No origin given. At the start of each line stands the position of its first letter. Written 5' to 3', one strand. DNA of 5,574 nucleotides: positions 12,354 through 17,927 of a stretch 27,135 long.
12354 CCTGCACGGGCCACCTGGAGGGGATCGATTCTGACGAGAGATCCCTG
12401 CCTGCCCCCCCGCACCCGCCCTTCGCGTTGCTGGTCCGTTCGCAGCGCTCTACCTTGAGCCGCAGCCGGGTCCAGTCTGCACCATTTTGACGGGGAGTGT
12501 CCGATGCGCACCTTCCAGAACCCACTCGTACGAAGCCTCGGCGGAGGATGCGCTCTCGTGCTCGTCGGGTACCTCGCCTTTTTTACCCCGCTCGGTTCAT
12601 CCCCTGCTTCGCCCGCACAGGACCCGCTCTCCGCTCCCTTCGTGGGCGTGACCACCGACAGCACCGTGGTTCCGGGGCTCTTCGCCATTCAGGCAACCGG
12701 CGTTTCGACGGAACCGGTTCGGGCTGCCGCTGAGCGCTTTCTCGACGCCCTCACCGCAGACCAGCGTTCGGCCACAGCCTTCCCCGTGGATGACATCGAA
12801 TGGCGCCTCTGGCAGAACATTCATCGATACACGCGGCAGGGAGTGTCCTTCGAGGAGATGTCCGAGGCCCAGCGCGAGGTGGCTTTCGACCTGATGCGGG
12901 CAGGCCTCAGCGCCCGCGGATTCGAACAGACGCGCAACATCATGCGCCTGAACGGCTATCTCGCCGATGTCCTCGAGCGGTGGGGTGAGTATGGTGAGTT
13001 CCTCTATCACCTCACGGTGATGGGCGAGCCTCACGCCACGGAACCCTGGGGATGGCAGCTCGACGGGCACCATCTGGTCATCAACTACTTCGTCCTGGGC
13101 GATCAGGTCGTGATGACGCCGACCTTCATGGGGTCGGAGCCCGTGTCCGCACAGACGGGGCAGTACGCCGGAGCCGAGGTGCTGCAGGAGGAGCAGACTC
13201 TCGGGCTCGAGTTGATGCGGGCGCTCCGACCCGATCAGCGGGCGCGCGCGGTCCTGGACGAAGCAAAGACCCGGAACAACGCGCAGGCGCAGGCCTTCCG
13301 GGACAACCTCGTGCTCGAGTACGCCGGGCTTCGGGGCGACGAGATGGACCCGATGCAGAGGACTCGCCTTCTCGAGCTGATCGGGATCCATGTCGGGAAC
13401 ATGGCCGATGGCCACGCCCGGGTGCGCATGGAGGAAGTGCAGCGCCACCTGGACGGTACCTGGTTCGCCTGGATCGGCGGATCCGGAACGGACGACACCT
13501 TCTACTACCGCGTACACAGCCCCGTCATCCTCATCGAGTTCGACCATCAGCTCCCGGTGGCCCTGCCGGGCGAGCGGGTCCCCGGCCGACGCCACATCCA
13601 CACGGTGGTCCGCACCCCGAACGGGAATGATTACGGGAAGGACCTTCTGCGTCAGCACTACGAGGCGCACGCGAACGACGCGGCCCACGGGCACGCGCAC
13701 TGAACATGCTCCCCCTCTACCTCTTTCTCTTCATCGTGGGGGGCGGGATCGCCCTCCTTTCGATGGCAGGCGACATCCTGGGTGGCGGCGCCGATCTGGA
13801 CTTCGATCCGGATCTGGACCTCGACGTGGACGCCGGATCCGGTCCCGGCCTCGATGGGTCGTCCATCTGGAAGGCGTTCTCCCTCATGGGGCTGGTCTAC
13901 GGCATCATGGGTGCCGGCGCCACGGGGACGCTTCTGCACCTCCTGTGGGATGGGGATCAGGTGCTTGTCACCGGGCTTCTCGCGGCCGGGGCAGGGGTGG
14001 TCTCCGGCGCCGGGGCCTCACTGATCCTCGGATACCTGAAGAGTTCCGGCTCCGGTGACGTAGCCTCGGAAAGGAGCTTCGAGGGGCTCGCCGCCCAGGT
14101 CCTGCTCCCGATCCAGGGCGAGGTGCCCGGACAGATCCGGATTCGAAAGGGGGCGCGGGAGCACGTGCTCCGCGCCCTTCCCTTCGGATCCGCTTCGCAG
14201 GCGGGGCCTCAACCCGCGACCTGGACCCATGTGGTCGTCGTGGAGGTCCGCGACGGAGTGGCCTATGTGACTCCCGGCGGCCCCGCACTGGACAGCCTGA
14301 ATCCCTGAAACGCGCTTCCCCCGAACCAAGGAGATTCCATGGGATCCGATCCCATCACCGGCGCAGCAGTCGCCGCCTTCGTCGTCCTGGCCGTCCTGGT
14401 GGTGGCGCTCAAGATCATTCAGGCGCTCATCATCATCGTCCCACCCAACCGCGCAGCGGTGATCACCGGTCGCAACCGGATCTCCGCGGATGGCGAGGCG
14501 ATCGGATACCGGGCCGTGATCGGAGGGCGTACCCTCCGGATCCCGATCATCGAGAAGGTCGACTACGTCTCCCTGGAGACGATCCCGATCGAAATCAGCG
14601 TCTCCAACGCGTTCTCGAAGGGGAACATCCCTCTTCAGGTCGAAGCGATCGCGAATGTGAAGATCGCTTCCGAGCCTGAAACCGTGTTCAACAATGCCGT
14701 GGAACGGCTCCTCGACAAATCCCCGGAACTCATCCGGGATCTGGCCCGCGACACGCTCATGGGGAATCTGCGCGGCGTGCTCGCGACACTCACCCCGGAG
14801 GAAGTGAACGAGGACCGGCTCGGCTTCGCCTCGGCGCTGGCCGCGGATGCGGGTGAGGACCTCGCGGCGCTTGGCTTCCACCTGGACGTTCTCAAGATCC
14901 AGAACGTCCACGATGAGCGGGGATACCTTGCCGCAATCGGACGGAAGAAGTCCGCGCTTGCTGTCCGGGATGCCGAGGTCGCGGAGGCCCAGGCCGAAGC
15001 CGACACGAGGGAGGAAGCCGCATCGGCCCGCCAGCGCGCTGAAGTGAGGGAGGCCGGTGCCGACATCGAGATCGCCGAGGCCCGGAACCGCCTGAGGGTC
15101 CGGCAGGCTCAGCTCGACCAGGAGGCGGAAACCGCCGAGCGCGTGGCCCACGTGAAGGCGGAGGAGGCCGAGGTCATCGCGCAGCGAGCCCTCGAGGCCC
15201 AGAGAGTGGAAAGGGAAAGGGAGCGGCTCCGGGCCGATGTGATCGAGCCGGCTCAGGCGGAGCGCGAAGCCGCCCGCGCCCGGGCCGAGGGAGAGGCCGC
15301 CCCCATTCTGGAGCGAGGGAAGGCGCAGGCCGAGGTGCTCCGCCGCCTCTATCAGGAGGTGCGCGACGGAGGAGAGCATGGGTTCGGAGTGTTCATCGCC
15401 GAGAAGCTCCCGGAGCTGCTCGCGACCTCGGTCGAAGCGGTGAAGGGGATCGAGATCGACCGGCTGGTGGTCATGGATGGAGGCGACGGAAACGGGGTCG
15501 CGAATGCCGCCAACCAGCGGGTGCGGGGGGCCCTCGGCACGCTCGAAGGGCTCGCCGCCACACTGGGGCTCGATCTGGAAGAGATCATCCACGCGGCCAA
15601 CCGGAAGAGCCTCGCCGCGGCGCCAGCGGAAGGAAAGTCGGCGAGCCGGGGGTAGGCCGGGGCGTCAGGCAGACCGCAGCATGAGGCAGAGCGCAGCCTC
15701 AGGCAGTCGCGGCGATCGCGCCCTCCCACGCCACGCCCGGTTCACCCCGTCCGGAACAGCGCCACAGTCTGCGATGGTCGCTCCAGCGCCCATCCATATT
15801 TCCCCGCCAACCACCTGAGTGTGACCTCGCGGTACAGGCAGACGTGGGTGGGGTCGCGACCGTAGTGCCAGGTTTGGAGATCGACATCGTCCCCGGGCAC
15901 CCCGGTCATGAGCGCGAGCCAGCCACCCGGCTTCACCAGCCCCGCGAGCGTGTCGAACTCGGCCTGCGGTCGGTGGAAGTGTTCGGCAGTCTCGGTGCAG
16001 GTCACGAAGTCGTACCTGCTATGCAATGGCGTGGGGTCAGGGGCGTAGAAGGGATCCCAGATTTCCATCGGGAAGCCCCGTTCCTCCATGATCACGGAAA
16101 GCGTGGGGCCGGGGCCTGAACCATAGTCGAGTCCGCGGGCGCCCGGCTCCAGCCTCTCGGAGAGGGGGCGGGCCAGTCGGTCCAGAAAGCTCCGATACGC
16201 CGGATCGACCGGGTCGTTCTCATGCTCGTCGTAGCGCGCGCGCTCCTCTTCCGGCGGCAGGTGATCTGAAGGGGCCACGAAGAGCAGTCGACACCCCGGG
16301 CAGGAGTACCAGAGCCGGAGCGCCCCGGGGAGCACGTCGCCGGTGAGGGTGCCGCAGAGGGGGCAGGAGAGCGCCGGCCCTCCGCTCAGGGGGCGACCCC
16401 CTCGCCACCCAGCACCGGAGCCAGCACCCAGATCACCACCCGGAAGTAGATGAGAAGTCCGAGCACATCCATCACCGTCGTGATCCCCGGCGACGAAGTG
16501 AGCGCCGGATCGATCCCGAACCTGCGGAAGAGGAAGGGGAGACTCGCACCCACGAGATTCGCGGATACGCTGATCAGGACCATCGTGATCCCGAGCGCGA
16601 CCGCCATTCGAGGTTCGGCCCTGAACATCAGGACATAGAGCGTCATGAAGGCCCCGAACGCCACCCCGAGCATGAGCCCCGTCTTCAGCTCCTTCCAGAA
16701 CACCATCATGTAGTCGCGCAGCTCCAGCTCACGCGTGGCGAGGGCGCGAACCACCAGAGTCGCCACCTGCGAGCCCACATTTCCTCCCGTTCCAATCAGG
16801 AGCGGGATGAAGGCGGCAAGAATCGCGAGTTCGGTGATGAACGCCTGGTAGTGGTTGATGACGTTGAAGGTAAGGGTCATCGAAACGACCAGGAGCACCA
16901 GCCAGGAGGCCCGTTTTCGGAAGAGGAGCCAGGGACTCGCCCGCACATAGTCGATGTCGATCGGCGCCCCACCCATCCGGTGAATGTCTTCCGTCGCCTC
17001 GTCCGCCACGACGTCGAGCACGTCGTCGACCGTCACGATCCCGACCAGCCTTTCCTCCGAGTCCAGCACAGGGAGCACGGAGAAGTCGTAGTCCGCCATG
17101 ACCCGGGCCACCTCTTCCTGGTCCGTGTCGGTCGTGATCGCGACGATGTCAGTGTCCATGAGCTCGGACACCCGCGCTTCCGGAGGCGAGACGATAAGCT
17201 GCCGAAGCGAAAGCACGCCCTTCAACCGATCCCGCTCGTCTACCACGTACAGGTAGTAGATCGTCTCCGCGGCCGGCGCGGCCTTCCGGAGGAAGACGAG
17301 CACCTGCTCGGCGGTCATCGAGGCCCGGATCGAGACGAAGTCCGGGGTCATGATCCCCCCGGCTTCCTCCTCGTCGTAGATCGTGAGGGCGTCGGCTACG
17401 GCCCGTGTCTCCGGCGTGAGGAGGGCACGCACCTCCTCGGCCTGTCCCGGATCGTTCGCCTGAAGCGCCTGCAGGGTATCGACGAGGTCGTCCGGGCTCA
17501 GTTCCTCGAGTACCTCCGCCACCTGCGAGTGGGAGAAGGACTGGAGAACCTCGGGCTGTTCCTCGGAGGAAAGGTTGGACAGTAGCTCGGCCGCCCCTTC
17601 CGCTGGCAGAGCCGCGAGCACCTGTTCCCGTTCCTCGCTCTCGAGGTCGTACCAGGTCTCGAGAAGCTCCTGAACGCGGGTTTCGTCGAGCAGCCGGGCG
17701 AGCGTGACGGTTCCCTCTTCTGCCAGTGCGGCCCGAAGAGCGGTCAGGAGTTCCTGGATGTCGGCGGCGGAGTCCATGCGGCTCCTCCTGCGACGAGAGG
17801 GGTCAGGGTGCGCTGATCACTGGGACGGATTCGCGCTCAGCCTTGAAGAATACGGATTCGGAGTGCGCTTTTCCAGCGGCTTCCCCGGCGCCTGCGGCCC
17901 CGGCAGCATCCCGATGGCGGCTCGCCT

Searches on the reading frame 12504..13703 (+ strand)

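Call 66: search_protein_families(library=pfam, proteins=[window:12504-13703:+], max_evalue=0.0001)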
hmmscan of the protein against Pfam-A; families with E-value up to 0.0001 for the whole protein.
window:12504-13703:+ (399 aa): 1 family
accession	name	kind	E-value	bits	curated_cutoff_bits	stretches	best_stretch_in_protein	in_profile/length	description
PF12006.13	DUF3500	-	1.1e-102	344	27.2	1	66-379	2-297/297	Protein of unknown function (DUF3500)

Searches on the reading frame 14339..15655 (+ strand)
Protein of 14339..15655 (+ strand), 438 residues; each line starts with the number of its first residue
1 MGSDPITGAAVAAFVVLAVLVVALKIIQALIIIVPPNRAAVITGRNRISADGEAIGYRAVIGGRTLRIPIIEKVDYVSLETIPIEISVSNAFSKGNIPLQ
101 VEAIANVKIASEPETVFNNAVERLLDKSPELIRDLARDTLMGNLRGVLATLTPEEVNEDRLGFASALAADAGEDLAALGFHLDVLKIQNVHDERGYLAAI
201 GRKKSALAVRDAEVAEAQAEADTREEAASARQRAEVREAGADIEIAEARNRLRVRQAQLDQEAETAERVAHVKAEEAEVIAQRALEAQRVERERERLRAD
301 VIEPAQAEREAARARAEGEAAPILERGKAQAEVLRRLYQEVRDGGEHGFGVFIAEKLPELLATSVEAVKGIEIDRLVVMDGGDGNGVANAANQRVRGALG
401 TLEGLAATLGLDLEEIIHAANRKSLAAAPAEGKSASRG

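Call 66: search_protein_families(library=pfam, proteins=[window:14339-15655:+], max_evalue=0.0001)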
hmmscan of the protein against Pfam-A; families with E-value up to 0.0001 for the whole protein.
window:14339-15655:+ (438 aa): 1 family
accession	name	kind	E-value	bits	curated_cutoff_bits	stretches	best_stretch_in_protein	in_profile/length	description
PF01145.31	Band_7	-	7.5e-23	81.9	23.6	1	33-221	2-176/176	SPFH domain / Band 7 family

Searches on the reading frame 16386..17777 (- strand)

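Call 66: search_protein_families(library=pfam, proteins=[window:16386-17777:-], max_evalue=0.0001)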
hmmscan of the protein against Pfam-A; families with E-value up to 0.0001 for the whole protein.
window:16386-17777:- (463 aa): 3 families
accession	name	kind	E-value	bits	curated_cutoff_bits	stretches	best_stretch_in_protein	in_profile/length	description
PF01769.21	MgtE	-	9.4e-35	120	27.6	1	324-445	1-123/125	Divalent cation transporter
PF00571.33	CBS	-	6.3e-22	78.1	24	2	203-258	1-56/57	CBS domain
PF03448.22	MgtE_N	-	1.9e-16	60.9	25.9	1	35-137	3-102/102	MgtE intracellular N domain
